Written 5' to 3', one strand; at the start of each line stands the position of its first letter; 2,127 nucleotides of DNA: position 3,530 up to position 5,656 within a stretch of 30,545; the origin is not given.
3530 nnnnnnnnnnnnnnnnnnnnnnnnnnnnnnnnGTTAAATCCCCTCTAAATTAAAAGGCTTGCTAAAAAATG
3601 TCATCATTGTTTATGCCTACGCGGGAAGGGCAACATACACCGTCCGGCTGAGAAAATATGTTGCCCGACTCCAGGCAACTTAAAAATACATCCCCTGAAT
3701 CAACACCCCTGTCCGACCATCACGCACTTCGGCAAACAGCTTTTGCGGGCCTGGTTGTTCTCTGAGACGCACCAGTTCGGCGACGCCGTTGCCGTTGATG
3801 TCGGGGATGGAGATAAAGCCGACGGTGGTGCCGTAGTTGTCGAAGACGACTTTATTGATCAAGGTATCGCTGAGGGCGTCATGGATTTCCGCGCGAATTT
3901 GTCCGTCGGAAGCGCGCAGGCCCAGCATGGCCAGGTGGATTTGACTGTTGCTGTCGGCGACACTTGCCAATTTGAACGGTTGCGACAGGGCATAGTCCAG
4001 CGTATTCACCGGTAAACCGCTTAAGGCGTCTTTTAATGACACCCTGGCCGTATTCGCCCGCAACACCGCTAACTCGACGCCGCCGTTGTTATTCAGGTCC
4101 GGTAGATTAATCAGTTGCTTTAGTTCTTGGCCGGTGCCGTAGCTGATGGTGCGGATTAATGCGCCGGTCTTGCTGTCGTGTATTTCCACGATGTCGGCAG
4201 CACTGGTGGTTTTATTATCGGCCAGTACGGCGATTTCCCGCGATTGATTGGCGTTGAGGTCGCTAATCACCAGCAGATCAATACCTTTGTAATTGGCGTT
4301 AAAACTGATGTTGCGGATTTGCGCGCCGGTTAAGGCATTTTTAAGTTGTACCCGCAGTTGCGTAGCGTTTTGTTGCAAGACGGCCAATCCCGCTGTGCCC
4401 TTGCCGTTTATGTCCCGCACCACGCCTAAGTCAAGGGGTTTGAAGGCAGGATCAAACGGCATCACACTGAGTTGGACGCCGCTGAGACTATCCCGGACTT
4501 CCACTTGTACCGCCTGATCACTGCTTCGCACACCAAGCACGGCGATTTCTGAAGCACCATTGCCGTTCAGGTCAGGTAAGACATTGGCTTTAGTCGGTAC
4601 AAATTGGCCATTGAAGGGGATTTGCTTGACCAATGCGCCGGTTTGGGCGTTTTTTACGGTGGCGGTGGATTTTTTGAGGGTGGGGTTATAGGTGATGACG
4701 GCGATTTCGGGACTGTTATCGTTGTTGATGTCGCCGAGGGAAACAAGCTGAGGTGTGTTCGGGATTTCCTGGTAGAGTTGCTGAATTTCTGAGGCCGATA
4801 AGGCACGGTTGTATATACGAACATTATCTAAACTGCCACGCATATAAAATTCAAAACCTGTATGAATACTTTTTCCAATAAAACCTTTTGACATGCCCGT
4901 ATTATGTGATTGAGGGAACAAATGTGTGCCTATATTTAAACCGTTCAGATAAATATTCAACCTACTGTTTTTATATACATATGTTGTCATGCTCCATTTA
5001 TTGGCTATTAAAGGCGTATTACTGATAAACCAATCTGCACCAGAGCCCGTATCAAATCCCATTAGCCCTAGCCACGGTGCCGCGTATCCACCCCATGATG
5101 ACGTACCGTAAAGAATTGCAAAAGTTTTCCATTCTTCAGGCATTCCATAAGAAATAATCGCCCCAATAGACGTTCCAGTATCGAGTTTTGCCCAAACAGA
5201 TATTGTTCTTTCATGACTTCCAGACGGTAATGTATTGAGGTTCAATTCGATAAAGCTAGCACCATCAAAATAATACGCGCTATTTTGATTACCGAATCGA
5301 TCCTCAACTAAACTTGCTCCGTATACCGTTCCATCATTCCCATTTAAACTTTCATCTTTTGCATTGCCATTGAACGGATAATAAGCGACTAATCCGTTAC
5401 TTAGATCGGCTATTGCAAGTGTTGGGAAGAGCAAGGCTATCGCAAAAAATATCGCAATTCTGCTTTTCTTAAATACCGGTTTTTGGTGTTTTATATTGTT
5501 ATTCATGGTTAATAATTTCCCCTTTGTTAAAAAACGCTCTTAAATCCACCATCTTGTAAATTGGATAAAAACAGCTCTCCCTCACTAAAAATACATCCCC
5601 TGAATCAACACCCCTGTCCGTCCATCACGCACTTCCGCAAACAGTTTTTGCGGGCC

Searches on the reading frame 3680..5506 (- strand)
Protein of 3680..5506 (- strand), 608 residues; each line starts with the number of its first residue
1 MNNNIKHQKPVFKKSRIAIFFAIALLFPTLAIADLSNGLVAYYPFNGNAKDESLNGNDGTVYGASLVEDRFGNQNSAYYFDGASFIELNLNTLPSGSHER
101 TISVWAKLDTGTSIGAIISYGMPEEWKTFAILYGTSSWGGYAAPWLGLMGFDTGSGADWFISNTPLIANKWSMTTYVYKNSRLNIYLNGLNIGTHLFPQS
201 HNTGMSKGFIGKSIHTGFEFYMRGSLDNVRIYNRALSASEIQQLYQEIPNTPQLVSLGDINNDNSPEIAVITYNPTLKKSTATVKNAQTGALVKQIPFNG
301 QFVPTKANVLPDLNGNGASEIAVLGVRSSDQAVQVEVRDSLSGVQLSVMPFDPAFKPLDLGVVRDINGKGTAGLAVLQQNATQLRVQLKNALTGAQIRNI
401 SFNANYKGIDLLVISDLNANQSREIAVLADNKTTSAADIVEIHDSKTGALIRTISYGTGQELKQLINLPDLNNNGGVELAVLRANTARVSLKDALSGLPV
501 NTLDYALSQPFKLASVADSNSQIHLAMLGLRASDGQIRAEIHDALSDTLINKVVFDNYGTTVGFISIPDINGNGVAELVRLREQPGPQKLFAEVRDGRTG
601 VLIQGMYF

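Call 7: search_protein_families(library=pfam, proteins=[window:3680-5506:-], max_evalue=0.01)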
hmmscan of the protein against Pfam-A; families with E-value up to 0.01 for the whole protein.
window:3680-5506:- (608 aa): 5 families
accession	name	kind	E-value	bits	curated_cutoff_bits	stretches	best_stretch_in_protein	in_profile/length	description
PF13385.13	Laminin_G_3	-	1.6e-16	61.3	27.6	1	84-242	5-151/151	Concanavalin A-like lectin/glucanases superfamily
PF13517.12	FG-GAP_3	-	2.4e-06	28.5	26.9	0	259-323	1-61/61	FG-GAP-like repeat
PF01839.29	FG-GAP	-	0.00015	22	22.1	0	255-275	5-25/37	FG-GAP repeat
PF02973.23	Sialidase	-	0.002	18.1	26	1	178-245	114-185/189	Sialidase, N-terminal domain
PF23727.1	Beta-prop_FAM234A_B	-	0.0066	15.4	26.4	0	362-398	132-168/467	FAM234A/B beta-propeller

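Call 20: list_cluster_members(proteins=[L001:4772-6274:+, L002:1465-2559:+, L003:1512-2537:+, L004:731-2209:+, L005:454-1047:+, window:3680-5506:-, window:5585-7543:-])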
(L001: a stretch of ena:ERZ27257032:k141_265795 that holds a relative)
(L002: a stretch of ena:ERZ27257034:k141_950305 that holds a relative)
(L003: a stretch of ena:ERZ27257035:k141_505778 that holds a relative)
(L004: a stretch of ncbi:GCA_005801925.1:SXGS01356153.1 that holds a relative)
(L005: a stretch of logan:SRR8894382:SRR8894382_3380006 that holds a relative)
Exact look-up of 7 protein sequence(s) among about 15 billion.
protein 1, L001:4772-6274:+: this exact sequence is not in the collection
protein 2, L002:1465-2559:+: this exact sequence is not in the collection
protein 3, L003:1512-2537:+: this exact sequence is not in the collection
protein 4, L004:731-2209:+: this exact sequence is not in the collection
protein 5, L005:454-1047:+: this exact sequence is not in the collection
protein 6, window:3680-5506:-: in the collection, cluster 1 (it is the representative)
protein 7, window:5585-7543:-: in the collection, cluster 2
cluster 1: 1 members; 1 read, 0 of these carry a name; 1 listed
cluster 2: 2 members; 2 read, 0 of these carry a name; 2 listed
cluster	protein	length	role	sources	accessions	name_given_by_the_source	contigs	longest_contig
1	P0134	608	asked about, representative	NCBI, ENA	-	-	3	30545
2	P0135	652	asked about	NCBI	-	-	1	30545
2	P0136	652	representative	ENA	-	-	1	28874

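Call 58: find_encoding_contigs(protein=window:3680-5506:-, flank=10000, max_places=10)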
Protein window:3680-5506:- (608 aa): 3 contigs read that carry it; 3 places shown.
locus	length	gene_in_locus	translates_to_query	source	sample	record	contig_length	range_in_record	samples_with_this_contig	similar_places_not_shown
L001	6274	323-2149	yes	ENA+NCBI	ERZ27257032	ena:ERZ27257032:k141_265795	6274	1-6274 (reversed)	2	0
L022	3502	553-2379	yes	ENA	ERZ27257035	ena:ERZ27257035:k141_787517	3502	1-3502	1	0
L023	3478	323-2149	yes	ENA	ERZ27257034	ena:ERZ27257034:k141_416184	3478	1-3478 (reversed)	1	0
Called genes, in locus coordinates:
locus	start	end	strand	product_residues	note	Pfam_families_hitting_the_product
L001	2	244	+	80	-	?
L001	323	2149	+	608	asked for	PF13385:Laminin_G_3, PF13517:FG-GAP_3 (faint)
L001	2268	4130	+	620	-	PF13385:Laminin_G_3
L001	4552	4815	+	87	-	-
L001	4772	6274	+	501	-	?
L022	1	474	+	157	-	?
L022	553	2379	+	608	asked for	PF13385:Laminin_G_3, PF13517:FG-GAP_3 (faint)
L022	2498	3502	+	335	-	?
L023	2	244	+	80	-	?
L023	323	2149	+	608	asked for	PF13385:Laminin_G_3, PF13517:FG-GAP_3 (faint)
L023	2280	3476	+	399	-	?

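Call 62: predict_structure(alignment_id=A5)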
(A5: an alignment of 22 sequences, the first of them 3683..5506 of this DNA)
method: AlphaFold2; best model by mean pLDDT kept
length: 608 residues; sequences in the alignment: 22
mean_pLDDT: 81.2   pTM: 0.67
mean pLDDT of the five models: 81.2, 81.1, 80.7, 80.2, 80.0
residues with pLDDT >= 90: 251; 70-90: 231; 50-70: 86; < 50: 40
segments of 3 or more residues with pLDDT < 50: 1-18, 24-35, 201-203
pLDDT, mean of each block of 10 residues (from residue 1): 32 45 44 54 80 74 85 77 84 60 85 71 57 58 56 59 75 85 82 72 65 76 87 80 67 93 95 80 96 90 90 93 85 92 94 91 89 94 93 94 91 90 91 81 93 83 90 89 85 93 89 92 92 87 94 89 93 94 75 95 95
secondary structure, 60 per line:
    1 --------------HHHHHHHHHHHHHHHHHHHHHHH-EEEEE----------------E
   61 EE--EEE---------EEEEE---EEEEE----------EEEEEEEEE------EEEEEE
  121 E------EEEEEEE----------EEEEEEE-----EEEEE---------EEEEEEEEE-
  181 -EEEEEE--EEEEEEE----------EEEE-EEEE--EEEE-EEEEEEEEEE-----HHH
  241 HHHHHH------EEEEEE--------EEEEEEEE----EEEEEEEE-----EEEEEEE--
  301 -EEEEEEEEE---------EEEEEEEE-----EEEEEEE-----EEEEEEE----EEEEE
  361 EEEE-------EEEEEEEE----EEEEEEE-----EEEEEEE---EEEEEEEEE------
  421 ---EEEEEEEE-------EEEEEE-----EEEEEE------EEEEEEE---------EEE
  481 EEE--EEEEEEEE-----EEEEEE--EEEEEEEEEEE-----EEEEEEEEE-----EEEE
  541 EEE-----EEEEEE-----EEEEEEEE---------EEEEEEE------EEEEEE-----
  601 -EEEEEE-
elements in order: H15-37 E39-43 E60-62 E65-67 E77-81 E85-89 E100-108 E115-121 E128-134 E145-151 E157-161 E171-179 E182-187 E190-196 E207-210 E212-215 E218-221 E223-232 H238-246 E253-258 E267-274 E279-286 E292-298 E302-310 E320-327 E333-339 E345-351 E356-364 E372-379 E384-390 E396-402 E406-414 E424-431 E439-444 E450-455 E462-468 E478-483 E486-493 E499-504 E507-517 E523-531 E537-543 E549-554 E560-567 E577-583 E590-595 E602-607

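Call 64: fold_search(model_id=the predicted structure, library=pdb)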
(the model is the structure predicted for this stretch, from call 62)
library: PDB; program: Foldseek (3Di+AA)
matches with E <= 10: 1713; with E <= 0.001: 805
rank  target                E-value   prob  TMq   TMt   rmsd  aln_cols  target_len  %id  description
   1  1sll                  7.6e-12  1.00  0.29  0.27  14.4       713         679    8  SIALIDASE L FROM LEECH MACROBDELLA DECORA (released 1998-12-16)
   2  5hon_A                1.1e-10  1.00  0.28  0.76   4.0       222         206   20  Structure of Domain 4 of AbnA, a GH43 extracellular arabinanase from Geobacillus stearothermophilus, in complex with a (released 2017-02-01)
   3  9ea9_A                2.8e-10  1.00  0.30  0.15  16.9       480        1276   10  Crystal structure of BoNT/A-NTNH-HA70 -VHH_F12-VHH_H7-Fab_NTNH complex (released 2025-09-17)
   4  5v38_B                3.6e-10  1.00  0.30  0.43  15.8       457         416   11  Crystal Structure of The Receptor-binding Domain of Botulinum Neurotoxin Type HA (released 2017-03-22)
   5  5v38_A                3.6e-10  1.00  0.29  0.41  16.4       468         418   12  Crystal Structure of The Receptor-binding Domain of Botulinum Neurotoxin Type HA (released 2017-03-22)
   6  3rsj_B                3.9e-10  1.00  0.29  0.42  16.1       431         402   13  Structure of HCRF in complex with Ganglioside GD1a (released 2011-08-17)
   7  3rsj_D                4.1e-10  1.00  0.27  0.40  16.1       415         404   13  Structure of HCRF in complex with Ganglioside GD1a (released 2011-08-17)
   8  3v0a_A                7.6e-10  1.00  0.29  0.15  17.0       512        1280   10  2.7 angstrom crystal structure of BoNT/Ai in complex with NTNHA (released 2012-03-14)
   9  3rsj_A                8.3e-10  1.00  0.28  0.40  16.0       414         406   13  Structure of HCRF in complex with Ganglioside GD1a (released 2011-08-17)
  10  7qpt_A                9.6e-10  1.00  0.29  0.40  17.5       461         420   11  Botulinum neurotoxin A4 cell binding domain in complex with GD1a oligosaccharide (released 2022-03-16)
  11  7z5s_AAA              1.1e-09  1.00  0.26  0.36  16.7       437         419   11  Crystal Structure of botulinum neurotoxin A2 cell binding domain in complex with GD1a (released 2022-06-08)
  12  8alp                  1.4e-09  1.00  0.28  0.42  14.6       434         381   11  Botulinum neurotoxin A6 cell binding domain crystal form II (released 2022-09-21)
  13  7ce2_A                1.9e-09  1.00  0.29  0.39  17.5       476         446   12  The Crystal structure of TeNT Hc complexed with neutralizing antibody (released 2021-04-07)
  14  3rmy_A                1.9e-09  1.00  0.29  0.42  16.3       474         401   12  Crystal structure of HCR/D W1238A mutant (released 2011-06-01)
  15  7by5                  2.1e-09  1.00  0.30  0.15  17.0       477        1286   13  Tetanus neurotoxin mutant-(H233A/E234Q/H237A/Y375F) (released 2021-02-17)
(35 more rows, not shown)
